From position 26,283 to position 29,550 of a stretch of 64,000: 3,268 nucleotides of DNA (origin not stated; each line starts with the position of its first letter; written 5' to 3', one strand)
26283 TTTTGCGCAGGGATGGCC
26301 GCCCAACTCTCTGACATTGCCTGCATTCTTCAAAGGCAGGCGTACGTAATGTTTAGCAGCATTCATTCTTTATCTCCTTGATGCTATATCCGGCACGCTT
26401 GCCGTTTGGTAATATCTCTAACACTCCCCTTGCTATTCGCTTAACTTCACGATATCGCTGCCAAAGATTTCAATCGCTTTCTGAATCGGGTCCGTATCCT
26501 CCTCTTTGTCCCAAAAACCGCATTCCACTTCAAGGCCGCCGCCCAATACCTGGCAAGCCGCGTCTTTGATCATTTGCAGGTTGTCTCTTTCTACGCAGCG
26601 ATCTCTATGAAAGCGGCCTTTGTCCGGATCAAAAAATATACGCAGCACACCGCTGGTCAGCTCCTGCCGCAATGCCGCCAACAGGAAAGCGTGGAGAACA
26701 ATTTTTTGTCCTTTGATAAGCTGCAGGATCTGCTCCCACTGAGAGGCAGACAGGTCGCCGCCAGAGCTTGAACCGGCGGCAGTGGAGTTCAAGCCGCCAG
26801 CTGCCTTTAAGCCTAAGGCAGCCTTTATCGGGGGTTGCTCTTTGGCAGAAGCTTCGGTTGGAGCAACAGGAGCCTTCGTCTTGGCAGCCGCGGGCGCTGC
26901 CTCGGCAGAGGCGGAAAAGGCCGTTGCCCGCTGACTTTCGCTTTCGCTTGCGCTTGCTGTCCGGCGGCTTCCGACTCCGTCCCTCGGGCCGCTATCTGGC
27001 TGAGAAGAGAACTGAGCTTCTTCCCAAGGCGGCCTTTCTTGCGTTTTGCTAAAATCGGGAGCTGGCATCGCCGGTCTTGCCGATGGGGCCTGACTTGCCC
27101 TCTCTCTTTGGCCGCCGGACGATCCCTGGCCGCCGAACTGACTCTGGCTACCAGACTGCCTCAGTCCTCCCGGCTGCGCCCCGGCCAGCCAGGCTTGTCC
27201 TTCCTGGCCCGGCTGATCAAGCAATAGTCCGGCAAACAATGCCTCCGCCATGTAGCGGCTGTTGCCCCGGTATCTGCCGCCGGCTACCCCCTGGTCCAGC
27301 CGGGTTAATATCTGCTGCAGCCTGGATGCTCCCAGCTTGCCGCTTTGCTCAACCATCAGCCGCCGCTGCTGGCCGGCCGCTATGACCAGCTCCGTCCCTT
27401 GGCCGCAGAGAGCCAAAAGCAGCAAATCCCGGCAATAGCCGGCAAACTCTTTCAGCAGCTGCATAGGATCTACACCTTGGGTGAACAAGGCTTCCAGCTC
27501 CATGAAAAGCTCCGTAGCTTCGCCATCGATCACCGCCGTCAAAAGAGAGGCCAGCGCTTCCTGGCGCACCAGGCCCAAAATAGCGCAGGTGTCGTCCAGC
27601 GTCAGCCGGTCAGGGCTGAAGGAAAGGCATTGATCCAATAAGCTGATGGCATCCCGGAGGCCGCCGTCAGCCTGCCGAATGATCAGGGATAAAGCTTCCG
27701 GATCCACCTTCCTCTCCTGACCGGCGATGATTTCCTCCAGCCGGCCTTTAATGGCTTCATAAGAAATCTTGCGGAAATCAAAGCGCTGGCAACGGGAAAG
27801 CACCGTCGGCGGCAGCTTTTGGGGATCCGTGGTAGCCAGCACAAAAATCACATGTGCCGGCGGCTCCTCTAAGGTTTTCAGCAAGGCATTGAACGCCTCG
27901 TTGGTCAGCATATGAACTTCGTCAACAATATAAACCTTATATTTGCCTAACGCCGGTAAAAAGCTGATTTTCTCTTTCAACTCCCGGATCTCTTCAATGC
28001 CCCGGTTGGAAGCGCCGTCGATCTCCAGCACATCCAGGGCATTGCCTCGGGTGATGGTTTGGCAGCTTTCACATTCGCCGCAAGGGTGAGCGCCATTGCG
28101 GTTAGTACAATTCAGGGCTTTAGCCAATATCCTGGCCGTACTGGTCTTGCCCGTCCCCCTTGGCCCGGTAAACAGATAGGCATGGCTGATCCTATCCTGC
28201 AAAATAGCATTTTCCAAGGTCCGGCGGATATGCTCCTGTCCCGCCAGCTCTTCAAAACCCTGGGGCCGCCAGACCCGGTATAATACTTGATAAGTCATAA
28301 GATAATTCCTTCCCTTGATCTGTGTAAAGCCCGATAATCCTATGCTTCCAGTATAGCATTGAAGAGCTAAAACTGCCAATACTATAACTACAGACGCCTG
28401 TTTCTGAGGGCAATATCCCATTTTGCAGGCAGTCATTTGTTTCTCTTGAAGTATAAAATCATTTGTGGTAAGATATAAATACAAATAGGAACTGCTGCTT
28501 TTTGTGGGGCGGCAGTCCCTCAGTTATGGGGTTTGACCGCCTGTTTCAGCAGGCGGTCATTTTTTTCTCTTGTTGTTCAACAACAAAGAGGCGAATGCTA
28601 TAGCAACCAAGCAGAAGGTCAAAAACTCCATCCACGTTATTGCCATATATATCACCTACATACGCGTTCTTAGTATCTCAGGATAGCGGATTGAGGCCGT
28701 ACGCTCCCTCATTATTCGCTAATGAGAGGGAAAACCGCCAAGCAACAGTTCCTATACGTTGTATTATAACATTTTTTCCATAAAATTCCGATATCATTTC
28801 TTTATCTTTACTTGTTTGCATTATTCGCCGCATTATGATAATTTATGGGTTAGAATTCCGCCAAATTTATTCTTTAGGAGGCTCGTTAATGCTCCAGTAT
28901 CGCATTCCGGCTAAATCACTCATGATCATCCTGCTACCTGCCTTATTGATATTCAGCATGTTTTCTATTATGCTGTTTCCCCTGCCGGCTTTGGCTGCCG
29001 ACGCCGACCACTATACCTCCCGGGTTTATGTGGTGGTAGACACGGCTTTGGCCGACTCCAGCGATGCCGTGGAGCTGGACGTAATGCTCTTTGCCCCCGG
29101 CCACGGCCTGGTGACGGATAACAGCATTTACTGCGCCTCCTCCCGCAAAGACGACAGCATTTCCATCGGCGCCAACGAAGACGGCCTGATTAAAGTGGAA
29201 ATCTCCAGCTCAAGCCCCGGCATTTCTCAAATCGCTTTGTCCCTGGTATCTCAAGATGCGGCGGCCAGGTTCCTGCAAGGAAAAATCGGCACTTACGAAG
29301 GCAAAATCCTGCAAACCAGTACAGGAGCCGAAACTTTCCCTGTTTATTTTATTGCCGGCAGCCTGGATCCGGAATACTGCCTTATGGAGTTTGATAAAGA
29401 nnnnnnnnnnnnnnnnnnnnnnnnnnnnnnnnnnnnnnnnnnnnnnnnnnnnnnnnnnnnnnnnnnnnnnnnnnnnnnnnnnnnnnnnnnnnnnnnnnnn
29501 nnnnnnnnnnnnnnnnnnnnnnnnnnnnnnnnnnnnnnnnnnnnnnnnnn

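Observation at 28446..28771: Candidate type I toxin-antitoxin locus: 29-aa membrane peptide, convergent antisense sRNA, and 5'-3' pairing of the toxin mRNA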

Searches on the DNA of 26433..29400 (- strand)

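Call 3: search_rna_families(source=window, start=27800, end=29400, threshold=evalue, max_evalue=10, show_alignments=3)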
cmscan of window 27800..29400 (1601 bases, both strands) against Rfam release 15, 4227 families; matches with E-value up to 10: 11.
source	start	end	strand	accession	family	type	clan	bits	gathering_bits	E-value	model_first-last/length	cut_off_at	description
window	28491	28566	+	RF02837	anti-hemB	Gene; sRNA;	-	21.4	49.5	0.034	1-81/81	no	Burkholderia RNA 7 (anti-hemB)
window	28321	28378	-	RF04169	mir-2235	Gene; miRNA;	-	21.2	61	0.26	1-87/87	no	mir-2235 microRNA precursor family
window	28510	28573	+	RF00519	suhB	Gene; sRNA;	CL00108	20.7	41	0.2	1-77/77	no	Makes More Granules Regulator RNA (mmgR)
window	28516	28571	+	RF00236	ctRNA_pGA1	Gene; antisense;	-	20.7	45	0.3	1-79/79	no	ctRNA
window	28528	28651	+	RF01858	RsaF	Gene; sRNA;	-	19.8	60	0.84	1-119/119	no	RNA Staph. aureus F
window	27855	27919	-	RF02699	Avashort_thermometer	Cis-reg; thermoregulator;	-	18.6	88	1.6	1-59/59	no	Avashort 5' UTR thermometer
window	28740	28803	+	RF01403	STnc290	Gene; sRNA;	-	17.1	60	8.1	1-65/65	no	STnc290 Hfq binding RNA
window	28455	28587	+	RF02634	EF3314_EF3315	Gene; sRNA;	-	15.9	100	0.99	1-141/141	no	Enterococcus sRNA EF3314_EF3315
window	28530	28585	-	RF02960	DUF2800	Cis-reg;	-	15.6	60.2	7.4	1-158/158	no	DUF2800 RNA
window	28862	28966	+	RF02887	mgtC_leader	Cis-reg; leader;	-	14.6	48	8.4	1-114/114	no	Salmonella mgtC leader RNA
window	28480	28563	+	RF02631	Hrs13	Gene; sRNA;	-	13.9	52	3.5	1-82/82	no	Hfq-regulated sRNA 13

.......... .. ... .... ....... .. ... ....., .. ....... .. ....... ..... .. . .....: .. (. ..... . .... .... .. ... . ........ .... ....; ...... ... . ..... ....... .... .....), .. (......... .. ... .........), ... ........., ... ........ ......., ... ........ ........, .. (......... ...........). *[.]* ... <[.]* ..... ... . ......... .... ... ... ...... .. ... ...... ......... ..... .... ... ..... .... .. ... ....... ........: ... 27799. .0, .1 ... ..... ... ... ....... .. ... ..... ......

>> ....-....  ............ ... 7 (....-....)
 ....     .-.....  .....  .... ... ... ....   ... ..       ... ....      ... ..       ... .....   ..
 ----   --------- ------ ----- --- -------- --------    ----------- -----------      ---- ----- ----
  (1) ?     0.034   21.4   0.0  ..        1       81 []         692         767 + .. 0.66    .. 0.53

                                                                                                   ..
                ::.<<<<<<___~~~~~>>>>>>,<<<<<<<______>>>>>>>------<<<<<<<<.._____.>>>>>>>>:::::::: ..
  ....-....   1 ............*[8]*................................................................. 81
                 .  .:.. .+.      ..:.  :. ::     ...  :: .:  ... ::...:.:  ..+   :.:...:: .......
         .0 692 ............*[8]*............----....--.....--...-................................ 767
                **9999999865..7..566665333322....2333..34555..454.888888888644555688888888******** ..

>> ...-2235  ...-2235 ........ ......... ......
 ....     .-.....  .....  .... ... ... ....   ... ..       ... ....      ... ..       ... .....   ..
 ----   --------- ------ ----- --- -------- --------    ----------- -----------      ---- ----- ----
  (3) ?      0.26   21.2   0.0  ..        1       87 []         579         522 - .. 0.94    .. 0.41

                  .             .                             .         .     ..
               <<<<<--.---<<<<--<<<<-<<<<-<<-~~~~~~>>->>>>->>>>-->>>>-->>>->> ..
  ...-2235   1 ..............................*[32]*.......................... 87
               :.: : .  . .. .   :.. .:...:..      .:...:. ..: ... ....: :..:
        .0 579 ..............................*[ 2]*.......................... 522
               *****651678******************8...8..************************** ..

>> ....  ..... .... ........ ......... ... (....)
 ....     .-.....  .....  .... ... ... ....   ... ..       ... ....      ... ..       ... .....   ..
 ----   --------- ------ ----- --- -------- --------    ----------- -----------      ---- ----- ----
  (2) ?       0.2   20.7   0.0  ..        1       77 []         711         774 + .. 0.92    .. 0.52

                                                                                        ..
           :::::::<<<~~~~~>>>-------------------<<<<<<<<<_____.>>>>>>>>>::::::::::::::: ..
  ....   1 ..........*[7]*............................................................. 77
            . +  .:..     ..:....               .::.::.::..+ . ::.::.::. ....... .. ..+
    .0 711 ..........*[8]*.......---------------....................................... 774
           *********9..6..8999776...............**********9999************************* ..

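Call 37: search_rna_families(sources=[L081, L084, L086, L091, L093, L094], threshold=gathering)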
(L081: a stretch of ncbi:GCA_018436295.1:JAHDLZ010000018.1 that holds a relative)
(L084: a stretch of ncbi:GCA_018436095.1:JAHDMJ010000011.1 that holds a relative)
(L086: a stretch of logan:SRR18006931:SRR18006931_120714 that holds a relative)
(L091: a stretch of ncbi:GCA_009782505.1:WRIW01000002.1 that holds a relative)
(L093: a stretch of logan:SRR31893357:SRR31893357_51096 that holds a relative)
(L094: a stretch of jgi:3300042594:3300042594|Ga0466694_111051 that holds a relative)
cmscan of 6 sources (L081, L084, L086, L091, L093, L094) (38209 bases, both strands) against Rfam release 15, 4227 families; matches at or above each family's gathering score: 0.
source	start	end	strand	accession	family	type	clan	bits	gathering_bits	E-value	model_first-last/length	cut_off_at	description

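Call 57: search_dna_similar(query=window:28430-28800:-, collection=plasmids, mode=distant, max_evalue=0.01, max_rows=10)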
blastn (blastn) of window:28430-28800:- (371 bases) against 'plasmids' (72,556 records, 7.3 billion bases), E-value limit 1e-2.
No match.

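Call 58: search_dna_similar(query=window:28430-28800:-, collection=phages, mode=distant, max_evalue=0.01, max_rows=10)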
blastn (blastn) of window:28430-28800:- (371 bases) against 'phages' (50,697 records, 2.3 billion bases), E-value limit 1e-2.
No match.

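Call 68: search_rna_families(source=L084, start=2440, end=2960, threshold=evalue, max_evalue=1)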
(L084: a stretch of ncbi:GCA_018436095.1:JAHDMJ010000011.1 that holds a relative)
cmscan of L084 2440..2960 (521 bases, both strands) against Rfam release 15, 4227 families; matches with E-value up to 1: 0.
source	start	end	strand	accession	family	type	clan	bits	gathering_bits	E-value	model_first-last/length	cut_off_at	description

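Call 80: build_rna_model(alignment_id=A4, structure=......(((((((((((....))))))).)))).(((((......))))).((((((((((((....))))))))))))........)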
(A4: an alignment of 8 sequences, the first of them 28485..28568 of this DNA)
Model R1 built from alignment A4 (8 sequences, 87 columns); structure: as given.
model positions 84; base pairs 28; branch points 2; effective number of sequences 1.17; information 0.676 bits per position. Calibrated on 0.2 Mb of random sequence (short: E-values are rough).
structure used (alignment columns):
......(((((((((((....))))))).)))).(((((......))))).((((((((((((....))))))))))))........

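Call 81: search_with_rna_model(model_id=R1, sources=[window, L081, L084, L086, L087, L091, L093, L094, L095, L096, L097, L098, L099, L100, L101, L102, L001, L009, L011, L015, L016, L019, L024, L036], max_evalue=1, make_alignment=true)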
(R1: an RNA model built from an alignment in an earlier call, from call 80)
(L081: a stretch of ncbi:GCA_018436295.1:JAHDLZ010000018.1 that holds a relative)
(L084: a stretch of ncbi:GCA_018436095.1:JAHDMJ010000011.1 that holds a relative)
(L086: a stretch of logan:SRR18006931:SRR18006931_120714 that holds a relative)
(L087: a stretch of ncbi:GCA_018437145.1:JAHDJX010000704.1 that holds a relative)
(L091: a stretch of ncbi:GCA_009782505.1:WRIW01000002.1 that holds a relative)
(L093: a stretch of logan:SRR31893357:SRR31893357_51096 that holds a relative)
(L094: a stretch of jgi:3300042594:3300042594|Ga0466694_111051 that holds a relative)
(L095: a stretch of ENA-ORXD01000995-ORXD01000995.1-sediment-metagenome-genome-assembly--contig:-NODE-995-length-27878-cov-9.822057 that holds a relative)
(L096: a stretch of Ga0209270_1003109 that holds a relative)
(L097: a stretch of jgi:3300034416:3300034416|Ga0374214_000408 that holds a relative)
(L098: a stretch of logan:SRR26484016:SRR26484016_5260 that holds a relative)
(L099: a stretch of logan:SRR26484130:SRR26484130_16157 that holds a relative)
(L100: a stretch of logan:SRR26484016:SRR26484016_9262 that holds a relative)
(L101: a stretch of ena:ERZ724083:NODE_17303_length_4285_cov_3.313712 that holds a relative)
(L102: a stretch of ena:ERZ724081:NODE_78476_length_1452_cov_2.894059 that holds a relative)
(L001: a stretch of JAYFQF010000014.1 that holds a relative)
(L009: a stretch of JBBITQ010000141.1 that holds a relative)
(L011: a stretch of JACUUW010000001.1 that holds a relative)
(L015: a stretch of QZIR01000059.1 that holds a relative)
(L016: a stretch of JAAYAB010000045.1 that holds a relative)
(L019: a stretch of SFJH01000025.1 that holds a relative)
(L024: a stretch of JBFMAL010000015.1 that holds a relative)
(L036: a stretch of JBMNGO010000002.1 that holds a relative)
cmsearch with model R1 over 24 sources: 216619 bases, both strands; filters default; matches with E-value up to 1: 26.
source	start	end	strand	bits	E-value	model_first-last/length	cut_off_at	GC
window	28485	28568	+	95.3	1.5e-21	1-84/84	no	0.51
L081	2731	2814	-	95.3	1.5e-21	1-84/84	no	0.51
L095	5962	6047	-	94.9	2e-21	1-84/84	no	0.5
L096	3444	3529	-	94.9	2e-21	1-84/84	no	0.5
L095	4703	4787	-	94.3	2.8e-21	1-84/84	no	0.48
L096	2182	2266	-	94.3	2.8e-21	1-84/84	no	0.48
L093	277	358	-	91.2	1.7e-20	1-84/84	no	0.51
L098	3632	3717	+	87.8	1.2e-19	1-84/84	no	0.49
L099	1174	1259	+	87.8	1.2e-19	1-84/84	no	0.49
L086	2751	2830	-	82.3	3.1e-18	1-84/84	no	0.54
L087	2301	2380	-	82.3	3.1e-18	1-84/84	no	0.54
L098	2786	2871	+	73.7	4.6e-16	1-84/84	no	0.53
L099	328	413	+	73.7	4.6e-16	1-84/84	no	0.53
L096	2153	2224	+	37.8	5.3e-07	1-84/84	no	0.42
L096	3415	3486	+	36.2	1.4e-06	1-84/84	no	0.44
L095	5933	6004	+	36.2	1.4e-06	1-84/84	no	0.44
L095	4674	4745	+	35.5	2.1e-06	1-84/84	no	0.44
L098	3675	3746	-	32.1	1.5e-05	1-84/84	no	0.46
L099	1217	1288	-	32.1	1.5e-05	1-84/84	no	0.46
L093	279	360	+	30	5.2e-05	1-84/84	no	0.5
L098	2838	2862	-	20.8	0.011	51-75/84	no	0.72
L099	380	404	-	20.8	0.011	51-75/84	no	0.72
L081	2740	2765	+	18.7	0.036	51-75/84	no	0.62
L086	2753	2831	+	18.7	0.037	1-84/84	no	0.54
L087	2303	2381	+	18.7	0.037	1-84/84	no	0.54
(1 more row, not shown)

Alignment A5: 26 matches aligned to the model, 113 columns, each read 5' to 3' on its own strand. Consensus structure (alignment columns), stored with it:
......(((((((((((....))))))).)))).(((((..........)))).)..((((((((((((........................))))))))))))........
